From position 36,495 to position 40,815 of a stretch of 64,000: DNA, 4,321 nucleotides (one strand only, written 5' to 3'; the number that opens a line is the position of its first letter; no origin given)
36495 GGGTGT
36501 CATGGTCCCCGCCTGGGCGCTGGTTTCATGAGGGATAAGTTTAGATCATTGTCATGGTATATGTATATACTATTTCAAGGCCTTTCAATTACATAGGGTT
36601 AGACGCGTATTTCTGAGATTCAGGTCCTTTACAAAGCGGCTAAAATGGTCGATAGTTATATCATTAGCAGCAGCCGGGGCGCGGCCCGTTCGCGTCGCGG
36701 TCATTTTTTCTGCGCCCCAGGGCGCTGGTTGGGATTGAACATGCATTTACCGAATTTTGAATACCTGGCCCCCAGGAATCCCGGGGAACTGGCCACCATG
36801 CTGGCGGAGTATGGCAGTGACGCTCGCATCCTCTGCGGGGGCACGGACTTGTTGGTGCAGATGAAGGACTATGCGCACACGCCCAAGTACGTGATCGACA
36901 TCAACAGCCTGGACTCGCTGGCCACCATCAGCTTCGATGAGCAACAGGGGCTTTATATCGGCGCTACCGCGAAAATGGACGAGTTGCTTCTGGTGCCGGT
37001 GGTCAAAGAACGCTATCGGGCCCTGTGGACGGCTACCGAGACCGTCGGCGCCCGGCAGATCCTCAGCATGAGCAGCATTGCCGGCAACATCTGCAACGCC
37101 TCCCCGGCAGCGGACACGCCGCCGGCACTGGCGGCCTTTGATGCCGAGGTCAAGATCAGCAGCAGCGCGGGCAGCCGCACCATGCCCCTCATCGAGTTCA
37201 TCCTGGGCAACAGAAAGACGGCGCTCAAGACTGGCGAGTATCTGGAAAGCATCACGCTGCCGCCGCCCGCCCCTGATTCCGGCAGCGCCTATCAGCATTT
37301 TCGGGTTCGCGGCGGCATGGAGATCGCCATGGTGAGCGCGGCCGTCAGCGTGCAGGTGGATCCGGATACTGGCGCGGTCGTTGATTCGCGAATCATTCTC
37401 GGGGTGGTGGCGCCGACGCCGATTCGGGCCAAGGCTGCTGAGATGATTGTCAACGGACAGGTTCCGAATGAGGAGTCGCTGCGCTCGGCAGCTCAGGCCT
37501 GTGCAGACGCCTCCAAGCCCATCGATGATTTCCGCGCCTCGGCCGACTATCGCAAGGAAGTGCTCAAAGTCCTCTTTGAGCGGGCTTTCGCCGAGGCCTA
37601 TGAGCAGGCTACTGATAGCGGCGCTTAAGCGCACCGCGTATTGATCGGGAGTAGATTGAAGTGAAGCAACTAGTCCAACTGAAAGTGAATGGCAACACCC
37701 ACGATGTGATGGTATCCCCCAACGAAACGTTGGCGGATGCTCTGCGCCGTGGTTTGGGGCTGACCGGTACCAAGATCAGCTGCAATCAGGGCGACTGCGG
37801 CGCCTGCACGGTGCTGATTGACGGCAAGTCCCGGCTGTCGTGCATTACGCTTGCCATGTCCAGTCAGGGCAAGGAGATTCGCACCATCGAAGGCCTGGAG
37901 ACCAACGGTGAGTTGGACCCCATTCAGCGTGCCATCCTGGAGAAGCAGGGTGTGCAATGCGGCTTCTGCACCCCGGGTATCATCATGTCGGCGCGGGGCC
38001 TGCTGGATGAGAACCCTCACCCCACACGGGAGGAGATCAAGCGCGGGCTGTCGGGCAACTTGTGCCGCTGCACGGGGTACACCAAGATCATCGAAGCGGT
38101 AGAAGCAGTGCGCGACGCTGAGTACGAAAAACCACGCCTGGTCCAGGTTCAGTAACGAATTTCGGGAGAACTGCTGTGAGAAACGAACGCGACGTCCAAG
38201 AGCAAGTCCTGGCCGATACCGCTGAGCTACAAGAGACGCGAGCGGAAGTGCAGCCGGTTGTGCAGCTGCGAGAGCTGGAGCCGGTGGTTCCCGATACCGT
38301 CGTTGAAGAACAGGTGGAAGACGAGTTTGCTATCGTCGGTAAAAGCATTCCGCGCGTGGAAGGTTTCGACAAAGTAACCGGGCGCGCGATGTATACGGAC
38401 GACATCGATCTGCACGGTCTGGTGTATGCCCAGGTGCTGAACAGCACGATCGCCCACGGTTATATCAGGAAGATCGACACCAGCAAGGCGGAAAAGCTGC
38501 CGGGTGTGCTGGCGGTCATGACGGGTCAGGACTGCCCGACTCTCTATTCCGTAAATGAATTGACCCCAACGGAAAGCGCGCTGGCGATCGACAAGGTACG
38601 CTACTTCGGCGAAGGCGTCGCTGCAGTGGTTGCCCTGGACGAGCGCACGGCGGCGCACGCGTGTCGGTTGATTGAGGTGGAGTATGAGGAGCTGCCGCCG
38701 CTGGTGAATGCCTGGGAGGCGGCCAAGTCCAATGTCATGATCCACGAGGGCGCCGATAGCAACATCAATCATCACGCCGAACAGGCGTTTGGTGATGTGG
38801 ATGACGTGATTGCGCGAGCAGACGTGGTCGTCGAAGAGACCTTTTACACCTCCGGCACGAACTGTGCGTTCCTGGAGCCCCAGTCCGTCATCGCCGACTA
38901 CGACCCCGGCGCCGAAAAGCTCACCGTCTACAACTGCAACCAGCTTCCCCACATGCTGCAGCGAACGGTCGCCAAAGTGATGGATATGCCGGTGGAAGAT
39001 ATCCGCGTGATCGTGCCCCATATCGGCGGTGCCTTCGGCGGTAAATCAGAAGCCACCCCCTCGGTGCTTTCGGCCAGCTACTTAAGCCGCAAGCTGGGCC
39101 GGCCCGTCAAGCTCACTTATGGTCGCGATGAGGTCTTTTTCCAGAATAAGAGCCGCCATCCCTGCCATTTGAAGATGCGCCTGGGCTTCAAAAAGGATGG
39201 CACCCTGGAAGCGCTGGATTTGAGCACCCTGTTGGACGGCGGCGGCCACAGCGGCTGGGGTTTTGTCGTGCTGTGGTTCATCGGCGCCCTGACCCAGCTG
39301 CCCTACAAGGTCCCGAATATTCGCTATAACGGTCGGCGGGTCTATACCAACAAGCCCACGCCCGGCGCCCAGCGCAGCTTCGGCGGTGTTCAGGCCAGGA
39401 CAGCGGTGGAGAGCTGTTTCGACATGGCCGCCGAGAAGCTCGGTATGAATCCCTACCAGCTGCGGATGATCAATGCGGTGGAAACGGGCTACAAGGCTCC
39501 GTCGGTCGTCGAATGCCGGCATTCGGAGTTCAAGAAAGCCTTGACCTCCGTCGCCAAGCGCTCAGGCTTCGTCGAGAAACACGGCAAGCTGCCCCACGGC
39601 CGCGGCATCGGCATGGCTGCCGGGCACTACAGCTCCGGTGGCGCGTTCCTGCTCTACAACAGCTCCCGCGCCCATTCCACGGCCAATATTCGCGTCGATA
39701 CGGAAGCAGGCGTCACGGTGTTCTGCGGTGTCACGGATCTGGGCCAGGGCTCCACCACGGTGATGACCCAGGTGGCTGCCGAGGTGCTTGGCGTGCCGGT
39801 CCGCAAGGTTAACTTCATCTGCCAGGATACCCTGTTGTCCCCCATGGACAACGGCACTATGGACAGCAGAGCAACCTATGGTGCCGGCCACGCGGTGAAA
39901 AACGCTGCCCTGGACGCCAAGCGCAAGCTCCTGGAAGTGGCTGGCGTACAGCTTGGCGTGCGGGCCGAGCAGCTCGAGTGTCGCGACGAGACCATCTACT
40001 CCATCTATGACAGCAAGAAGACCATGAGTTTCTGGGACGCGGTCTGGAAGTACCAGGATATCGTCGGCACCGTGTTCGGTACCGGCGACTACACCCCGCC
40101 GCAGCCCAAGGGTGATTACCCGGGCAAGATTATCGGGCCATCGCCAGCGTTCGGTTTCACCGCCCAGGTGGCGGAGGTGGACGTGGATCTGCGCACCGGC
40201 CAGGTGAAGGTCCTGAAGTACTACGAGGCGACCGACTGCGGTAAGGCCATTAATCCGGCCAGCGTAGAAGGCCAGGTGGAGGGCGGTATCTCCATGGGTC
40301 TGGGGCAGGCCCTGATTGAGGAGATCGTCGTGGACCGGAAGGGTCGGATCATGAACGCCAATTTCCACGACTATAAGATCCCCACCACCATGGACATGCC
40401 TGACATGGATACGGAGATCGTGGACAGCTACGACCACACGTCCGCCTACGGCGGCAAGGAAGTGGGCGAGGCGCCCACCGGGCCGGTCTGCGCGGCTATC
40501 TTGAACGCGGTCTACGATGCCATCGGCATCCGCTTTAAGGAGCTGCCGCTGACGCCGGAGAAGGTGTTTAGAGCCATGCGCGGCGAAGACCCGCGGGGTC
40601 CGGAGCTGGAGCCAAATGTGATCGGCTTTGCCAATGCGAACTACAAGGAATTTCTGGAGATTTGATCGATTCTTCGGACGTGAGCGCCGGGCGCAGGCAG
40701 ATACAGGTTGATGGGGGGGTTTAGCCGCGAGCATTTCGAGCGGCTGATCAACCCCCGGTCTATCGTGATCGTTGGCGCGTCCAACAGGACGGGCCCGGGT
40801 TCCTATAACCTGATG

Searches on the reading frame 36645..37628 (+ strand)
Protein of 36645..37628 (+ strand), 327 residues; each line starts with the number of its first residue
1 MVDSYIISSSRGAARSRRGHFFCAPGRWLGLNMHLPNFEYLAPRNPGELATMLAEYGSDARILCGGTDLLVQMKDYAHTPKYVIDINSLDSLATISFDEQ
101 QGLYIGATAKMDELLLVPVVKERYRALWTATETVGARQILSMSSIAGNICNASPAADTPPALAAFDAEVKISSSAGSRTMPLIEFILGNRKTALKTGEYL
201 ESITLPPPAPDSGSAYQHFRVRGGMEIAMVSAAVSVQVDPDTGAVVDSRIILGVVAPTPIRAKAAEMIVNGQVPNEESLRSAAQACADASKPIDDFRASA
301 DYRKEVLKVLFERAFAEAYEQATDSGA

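Call 18: search_protein_families(library=pfam, proteins=[window:36645-37628:+], max_evalue=0.00001)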
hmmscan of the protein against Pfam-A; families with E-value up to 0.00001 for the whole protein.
window:36645-37628:+ (327 aa): 2 families
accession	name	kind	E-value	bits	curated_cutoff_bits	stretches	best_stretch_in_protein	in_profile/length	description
PF00941.27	FAD_binding_5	-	1.4e-42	145.9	27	1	37-207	2-169/170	FAD binding domain in molybdopterin dehydrogenase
PF03450.22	CO_deh_flav_C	-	5.7e-23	81.4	25.5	1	215-318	2-102/102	CO dehydrogenase flavoprotein C-terminal domain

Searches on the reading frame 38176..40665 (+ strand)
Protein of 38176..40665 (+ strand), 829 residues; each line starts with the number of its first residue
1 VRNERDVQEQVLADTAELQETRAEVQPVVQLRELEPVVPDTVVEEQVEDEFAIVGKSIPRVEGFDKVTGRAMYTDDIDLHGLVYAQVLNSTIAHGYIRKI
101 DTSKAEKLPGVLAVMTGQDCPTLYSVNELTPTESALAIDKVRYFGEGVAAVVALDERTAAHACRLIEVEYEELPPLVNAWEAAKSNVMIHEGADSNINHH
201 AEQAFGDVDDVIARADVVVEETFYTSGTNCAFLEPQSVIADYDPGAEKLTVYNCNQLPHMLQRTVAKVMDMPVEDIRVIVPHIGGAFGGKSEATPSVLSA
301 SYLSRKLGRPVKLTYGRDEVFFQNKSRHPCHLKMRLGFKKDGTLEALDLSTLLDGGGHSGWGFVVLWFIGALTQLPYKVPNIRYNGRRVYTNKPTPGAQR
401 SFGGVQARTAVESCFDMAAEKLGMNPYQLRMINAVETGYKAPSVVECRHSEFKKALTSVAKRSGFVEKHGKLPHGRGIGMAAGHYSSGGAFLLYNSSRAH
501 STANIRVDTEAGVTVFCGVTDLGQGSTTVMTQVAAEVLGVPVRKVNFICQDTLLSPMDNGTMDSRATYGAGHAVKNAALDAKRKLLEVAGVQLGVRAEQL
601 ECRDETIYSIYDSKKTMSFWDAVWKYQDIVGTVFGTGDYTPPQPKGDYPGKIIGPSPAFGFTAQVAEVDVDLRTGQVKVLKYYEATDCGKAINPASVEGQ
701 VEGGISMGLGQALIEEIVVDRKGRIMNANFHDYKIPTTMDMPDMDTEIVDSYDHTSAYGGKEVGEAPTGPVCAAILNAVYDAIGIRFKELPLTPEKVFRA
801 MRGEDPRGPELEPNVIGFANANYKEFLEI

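Call 18: search_protein_families(library=pfam, proteins=[window:38176-40665:+], max_evalue=0.00001)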
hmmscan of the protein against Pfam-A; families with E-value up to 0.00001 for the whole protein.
window:38176-40665:+ (829 aa): 3 families
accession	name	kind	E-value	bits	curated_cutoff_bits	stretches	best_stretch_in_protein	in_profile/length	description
PF02738.23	MoCoBD_1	-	1e-75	254.4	27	1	189-434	1-244/244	Molybdopterin cofactor-binding domain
PF20256.3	MoCoBD_2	-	4.8e-74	249.8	27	1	473-742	22-283/283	Molybdopterin cofactor-binding domain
PF01315.27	Ald_Xan_dh_C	-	5e-32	110.9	31.3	1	68-174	1-110/110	Aldehyde oxidase and xanthine dehydrogenase, a/b hammerhead domain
